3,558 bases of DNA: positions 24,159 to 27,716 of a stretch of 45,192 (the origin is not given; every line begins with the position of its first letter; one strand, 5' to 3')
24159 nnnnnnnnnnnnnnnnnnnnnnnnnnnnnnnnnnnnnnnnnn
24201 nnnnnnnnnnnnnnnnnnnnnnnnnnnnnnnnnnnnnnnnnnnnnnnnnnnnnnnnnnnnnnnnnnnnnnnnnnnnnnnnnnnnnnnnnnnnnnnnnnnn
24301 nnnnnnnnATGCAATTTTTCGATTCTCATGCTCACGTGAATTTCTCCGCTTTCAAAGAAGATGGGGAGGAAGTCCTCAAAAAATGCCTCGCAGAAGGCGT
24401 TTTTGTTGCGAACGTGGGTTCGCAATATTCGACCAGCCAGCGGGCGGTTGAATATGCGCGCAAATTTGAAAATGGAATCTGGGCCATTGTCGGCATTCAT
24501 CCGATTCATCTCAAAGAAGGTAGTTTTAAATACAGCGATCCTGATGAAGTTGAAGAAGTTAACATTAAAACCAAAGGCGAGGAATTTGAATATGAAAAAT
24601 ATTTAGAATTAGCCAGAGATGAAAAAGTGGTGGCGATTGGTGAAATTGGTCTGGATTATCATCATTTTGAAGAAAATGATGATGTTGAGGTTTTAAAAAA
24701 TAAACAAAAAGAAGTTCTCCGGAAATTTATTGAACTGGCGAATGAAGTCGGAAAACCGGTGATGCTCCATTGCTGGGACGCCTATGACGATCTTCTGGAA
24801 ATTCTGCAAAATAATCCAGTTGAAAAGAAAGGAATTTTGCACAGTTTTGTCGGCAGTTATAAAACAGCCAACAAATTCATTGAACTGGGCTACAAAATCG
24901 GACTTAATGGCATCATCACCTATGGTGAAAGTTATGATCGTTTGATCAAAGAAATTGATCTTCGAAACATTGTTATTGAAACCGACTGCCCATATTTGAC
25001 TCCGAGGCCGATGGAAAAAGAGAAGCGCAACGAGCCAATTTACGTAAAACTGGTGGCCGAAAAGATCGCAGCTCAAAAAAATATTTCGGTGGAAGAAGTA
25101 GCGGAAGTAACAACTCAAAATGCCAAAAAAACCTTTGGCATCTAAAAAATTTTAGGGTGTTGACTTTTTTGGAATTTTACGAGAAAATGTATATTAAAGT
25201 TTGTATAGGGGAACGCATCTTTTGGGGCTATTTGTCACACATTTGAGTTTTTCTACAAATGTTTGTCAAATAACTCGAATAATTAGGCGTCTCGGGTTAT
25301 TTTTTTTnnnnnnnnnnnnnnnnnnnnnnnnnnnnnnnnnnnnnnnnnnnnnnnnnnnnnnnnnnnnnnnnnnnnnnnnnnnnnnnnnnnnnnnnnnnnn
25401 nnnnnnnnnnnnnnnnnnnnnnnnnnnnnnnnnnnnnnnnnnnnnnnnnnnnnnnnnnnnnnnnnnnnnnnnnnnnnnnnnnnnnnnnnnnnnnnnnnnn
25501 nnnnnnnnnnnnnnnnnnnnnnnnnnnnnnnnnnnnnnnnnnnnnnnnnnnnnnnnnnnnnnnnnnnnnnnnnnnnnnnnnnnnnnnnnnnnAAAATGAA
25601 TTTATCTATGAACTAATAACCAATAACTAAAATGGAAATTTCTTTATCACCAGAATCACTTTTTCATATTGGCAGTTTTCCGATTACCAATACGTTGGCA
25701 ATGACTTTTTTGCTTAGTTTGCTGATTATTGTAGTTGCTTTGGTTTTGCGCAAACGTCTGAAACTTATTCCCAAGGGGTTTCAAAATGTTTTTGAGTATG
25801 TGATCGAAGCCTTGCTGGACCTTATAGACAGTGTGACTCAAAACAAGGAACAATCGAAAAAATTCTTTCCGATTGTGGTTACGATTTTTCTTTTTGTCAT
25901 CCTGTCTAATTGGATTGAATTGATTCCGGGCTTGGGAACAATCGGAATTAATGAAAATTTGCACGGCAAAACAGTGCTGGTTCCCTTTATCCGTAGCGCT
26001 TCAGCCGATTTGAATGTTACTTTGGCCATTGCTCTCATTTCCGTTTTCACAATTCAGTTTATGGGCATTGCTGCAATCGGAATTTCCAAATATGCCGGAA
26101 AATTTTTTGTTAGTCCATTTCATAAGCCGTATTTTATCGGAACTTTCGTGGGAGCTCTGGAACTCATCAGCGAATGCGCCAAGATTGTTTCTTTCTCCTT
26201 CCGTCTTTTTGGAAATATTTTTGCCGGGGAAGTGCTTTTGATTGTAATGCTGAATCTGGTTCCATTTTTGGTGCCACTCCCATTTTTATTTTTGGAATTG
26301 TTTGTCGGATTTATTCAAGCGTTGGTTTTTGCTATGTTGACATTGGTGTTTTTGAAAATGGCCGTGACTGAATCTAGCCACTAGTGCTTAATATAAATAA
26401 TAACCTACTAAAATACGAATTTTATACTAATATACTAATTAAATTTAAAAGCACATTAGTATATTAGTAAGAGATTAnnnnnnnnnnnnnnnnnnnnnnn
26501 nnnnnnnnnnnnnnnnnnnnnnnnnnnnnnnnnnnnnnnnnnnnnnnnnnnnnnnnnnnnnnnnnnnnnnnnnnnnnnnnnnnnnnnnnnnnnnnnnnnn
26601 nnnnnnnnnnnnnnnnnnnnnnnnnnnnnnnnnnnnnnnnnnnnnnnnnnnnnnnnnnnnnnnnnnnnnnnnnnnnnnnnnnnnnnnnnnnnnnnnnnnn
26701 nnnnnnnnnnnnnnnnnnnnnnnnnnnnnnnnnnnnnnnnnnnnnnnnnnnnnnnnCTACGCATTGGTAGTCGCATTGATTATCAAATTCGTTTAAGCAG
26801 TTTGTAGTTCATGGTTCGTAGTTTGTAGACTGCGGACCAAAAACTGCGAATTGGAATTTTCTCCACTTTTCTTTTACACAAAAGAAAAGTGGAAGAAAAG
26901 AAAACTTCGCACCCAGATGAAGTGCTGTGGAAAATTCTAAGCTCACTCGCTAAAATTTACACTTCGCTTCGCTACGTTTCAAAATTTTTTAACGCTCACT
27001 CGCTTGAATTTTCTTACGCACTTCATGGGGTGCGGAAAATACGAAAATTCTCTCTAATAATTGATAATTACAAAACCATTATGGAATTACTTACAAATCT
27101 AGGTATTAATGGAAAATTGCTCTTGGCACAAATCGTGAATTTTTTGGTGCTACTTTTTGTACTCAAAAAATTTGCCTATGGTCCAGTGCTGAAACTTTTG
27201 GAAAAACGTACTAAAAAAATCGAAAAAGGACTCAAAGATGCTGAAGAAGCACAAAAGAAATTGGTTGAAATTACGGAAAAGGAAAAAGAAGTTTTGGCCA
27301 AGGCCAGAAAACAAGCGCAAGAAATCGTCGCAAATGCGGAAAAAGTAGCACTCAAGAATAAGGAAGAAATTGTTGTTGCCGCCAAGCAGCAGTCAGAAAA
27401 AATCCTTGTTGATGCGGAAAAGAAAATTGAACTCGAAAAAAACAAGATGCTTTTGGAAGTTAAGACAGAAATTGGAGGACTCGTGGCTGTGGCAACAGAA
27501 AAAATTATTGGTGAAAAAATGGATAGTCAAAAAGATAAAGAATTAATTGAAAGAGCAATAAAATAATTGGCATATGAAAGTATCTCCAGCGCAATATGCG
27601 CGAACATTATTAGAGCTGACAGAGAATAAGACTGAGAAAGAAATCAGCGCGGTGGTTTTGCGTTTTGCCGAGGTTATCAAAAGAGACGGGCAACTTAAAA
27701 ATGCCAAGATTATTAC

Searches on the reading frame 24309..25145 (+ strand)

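Call 74: search_protein_families(library=pfam, proteins=[window:24309-25145:+], max_evalue=0.00001)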
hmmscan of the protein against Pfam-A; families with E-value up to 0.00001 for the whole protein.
window:24309-25145:+ (278 aa): 1 family
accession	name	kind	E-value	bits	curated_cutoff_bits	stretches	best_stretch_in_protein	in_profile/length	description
PF01026.27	TatD_DNase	-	1e-76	258.1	27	1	4-277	1-253/253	TatD related DNase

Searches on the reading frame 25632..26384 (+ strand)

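Call 74: search_protein_families(library=pfam, proteins=[window:25632-26384:+], max_evalue=0.00001)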
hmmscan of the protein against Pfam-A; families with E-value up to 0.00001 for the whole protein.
window:25632-26384:+ (250 aa): 1 family
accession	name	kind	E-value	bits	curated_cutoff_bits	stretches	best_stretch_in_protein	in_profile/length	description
PF00119.25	ATP-synt_A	-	1.5e-45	156.2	33.9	1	23-242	2-217/217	ATP synthase A chain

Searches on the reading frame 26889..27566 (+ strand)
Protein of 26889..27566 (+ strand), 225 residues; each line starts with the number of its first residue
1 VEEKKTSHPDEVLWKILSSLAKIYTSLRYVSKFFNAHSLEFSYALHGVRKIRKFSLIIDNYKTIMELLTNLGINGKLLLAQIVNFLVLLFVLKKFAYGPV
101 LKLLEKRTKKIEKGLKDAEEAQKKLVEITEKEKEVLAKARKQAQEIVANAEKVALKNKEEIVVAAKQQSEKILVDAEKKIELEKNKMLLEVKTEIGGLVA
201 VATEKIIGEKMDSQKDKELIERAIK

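Call 74: search_protein_families(library=pfam, proteins=[window:26889-27566:+], max_evalue=0.00001)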
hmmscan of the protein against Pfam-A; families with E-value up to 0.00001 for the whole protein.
window:26889-27566:+ (225 aa): 1 family
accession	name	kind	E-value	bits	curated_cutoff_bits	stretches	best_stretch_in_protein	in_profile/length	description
PF00430.23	ATP-synt_B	-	4.5e-27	95.2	28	1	78-207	2-131/132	ATP synthase B/B' CF(0)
